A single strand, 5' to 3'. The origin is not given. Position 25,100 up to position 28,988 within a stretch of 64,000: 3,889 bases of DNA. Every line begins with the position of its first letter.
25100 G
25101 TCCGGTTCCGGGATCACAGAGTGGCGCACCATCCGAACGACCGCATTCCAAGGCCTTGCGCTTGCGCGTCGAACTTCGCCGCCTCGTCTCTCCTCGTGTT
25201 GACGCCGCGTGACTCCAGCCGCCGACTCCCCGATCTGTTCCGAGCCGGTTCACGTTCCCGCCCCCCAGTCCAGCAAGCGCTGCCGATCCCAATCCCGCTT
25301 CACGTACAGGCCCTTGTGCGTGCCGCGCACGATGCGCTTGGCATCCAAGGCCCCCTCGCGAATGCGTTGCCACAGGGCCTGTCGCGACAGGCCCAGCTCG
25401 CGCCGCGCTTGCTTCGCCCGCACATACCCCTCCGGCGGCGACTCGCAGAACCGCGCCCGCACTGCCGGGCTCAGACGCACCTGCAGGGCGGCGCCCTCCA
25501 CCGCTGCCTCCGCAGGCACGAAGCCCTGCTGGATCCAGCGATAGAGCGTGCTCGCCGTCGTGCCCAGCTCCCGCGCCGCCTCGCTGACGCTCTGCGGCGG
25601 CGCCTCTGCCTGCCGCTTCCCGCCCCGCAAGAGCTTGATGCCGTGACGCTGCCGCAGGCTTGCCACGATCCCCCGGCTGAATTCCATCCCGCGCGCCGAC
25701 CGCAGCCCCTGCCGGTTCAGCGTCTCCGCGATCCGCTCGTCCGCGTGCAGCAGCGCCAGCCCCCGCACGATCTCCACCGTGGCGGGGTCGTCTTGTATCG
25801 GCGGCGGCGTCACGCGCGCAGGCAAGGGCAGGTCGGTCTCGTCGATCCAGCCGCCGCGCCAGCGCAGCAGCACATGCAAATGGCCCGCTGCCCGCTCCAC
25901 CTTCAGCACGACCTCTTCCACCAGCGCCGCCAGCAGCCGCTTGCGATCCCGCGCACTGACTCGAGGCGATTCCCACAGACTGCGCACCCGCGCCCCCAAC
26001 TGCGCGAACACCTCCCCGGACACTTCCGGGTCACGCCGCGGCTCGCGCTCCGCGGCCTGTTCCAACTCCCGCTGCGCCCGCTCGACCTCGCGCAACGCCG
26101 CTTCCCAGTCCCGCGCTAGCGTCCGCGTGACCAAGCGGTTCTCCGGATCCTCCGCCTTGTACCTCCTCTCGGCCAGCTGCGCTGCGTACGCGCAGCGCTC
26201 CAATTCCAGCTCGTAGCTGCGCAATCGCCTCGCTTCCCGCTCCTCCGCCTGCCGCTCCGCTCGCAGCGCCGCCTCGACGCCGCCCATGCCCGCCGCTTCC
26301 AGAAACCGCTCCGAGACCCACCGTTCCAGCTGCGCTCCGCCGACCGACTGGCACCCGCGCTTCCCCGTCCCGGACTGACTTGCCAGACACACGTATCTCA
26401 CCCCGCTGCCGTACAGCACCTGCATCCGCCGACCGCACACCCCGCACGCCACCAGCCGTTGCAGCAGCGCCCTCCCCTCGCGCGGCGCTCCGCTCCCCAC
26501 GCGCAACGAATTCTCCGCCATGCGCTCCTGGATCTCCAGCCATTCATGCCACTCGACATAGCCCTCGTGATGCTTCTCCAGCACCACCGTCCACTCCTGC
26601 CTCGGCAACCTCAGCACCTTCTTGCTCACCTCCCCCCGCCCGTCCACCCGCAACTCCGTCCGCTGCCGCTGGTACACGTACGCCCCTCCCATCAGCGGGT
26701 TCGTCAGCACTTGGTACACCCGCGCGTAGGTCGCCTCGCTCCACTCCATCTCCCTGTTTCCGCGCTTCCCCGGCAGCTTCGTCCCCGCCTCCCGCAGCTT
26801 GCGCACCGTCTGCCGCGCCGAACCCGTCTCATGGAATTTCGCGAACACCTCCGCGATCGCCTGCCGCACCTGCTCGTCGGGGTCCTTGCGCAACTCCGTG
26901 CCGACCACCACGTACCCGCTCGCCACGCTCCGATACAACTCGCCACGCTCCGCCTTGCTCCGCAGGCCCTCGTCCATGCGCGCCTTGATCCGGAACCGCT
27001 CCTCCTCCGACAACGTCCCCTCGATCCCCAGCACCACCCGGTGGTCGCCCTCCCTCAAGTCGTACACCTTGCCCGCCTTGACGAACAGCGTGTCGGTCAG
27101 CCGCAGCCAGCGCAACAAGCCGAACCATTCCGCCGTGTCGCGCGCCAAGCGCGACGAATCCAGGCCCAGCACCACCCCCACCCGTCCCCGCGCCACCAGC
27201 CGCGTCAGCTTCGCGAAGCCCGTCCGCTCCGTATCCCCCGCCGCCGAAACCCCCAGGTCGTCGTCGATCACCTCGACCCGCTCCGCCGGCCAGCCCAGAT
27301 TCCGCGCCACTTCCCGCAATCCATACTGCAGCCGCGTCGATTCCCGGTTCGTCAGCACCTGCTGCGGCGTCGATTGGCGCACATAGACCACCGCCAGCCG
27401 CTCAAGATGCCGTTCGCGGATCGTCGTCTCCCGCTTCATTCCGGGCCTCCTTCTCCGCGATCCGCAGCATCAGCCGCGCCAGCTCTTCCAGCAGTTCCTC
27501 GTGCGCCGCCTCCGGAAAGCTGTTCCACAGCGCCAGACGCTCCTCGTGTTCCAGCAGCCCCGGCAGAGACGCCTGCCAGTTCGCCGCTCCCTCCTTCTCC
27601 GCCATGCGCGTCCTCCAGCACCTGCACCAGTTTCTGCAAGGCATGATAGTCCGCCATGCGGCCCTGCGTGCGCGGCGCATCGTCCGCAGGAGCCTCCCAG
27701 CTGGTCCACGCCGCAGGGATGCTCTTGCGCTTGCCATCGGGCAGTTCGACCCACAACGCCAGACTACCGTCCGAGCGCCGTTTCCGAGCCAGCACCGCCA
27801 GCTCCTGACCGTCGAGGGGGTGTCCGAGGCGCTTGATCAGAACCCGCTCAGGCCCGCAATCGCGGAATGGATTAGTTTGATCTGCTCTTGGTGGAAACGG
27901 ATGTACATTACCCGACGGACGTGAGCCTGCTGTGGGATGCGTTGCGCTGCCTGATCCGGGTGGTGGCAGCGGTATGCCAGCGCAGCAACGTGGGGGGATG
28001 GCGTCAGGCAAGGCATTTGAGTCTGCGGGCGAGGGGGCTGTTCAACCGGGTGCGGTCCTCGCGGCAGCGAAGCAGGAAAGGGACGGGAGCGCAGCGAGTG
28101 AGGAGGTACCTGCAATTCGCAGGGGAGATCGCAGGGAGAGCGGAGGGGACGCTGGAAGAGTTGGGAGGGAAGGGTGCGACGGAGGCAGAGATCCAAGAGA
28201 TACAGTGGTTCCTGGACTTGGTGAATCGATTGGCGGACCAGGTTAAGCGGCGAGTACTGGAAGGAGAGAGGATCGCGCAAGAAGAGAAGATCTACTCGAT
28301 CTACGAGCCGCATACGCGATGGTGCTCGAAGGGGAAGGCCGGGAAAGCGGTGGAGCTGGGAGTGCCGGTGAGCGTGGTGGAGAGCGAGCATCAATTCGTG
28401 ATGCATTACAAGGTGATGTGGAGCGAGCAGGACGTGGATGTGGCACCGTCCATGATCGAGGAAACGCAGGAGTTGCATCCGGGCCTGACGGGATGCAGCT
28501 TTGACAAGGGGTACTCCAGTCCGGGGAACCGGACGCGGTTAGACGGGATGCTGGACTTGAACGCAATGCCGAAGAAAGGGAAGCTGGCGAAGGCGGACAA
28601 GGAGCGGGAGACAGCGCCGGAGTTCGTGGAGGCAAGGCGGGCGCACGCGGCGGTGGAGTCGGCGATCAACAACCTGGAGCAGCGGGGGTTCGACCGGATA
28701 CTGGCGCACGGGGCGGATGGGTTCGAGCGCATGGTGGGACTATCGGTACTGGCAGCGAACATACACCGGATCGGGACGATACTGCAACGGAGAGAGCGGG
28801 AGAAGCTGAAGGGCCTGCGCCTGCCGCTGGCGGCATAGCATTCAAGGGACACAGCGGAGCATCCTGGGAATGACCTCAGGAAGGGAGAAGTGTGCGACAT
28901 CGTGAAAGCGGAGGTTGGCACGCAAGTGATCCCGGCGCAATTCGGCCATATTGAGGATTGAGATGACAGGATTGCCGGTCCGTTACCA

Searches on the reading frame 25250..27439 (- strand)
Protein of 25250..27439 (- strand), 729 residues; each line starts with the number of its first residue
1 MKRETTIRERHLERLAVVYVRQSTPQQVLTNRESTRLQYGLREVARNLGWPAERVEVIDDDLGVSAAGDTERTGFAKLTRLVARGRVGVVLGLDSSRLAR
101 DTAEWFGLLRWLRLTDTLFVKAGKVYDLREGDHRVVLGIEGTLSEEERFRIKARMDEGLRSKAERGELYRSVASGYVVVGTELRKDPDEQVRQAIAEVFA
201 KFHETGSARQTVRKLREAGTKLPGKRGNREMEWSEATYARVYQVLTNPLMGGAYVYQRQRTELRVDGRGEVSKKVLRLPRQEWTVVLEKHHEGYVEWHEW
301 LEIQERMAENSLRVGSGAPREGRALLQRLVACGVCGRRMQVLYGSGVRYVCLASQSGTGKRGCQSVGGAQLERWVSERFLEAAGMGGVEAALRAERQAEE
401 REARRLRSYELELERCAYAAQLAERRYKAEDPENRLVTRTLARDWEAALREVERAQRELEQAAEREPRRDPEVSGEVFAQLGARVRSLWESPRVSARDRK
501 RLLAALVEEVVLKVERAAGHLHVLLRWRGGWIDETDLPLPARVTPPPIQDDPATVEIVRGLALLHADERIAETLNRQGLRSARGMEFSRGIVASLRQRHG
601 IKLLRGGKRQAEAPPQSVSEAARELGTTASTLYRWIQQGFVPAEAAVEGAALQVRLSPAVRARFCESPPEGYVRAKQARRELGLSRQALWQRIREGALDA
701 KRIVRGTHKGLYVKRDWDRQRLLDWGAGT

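Call 20: search_protein_families(library=pfam, proteins=[window:25250-27439:-], max_evalue=0.01)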
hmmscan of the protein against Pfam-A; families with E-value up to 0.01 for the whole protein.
window:25250-27439:- (729 aa): 15 families
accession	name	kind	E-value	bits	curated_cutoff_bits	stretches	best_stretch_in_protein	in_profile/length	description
PF07508.19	Recombinase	-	6.6e-18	65.3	21.1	1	192-310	4-102/102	Recombinase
PF00239.26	Resolvase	-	7.8e-17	62.2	23.3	1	16-167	1-144/145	Resolvase, N terminal domain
PF12728.13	HTH_17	-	8.9e-07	29.5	27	1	617-643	3-29/51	Helix-turn-helix domain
PF02954.25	HTH_8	-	1.9e-05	24.8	22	0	618-634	21-37/42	Bacterial regulatory protein, Fis family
PF00376.29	MerR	-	2.1e-05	24.7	28.2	1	617-643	1-27/38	MerR family regulatory protein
PF13408.12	Zn_ribbon_recom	-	4.9e-05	24.1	25.3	1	325-378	1-56/58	Recombinase zinc beta ribbon domain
PF01527.26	HTH_Tnp_1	-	0.00019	22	24.1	1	614-638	22-46/75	Transposase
PF13518.12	HTH_28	-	0.00042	20.8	25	1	617-638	14-35/52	Helix-turn-helix domain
PF13384.12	HTH_23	-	0.0012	19.1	24.6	0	617-637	19-39/50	Homeodomain-like domain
PF15943.11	YdaS_toxin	-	0.0016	18.7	30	0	619-647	12-41/65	Bacterial toxin YdaS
PF13411.12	MerR_1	-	0.0019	18.7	21.6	0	617-645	2-30/69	MerR HTH family regulatory protein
PF13551.12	HTH_29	-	0.0048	17.4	28.1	0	617-637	14-34/64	Winged helix-turn helix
PF12840.13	HTH_20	-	0.0083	16.5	27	0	611-634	14-37/51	Helix-turn-helix domain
PF09339.16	HTH_IclR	-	0.0087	16.2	22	0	612-636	14-39/52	IclR helix-turn-helix domain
PF00126.33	HTH_1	-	0.0089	16.4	26.6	0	616-638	14-36/60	Bacterial regulatory helix-turn-helix protein, lysR family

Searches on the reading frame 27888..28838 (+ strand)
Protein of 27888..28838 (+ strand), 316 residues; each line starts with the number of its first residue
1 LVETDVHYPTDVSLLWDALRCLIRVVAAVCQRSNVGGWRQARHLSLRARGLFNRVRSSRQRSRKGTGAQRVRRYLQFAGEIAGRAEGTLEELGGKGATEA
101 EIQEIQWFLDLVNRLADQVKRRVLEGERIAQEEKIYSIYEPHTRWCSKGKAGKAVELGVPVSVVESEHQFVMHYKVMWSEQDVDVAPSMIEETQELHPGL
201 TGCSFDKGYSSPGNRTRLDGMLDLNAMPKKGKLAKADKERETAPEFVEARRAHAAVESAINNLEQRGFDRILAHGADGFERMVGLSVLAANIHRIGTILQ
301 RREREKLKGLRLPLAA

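Call 20: search_protein_families(library=pfam, proteins=[window:27888-28838:+], max_evalue=0.01)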
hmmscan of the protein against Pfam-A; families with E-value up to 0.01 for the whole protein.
window:27888-28838:+ (316 aa): 1 family
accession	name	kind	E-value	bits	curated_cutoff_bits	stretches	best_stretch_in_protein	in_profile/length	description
PF01609.27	DDE_Tnp_1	-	7.9e-07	29.5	23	1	150-292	28-200/200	Transposase DDE domain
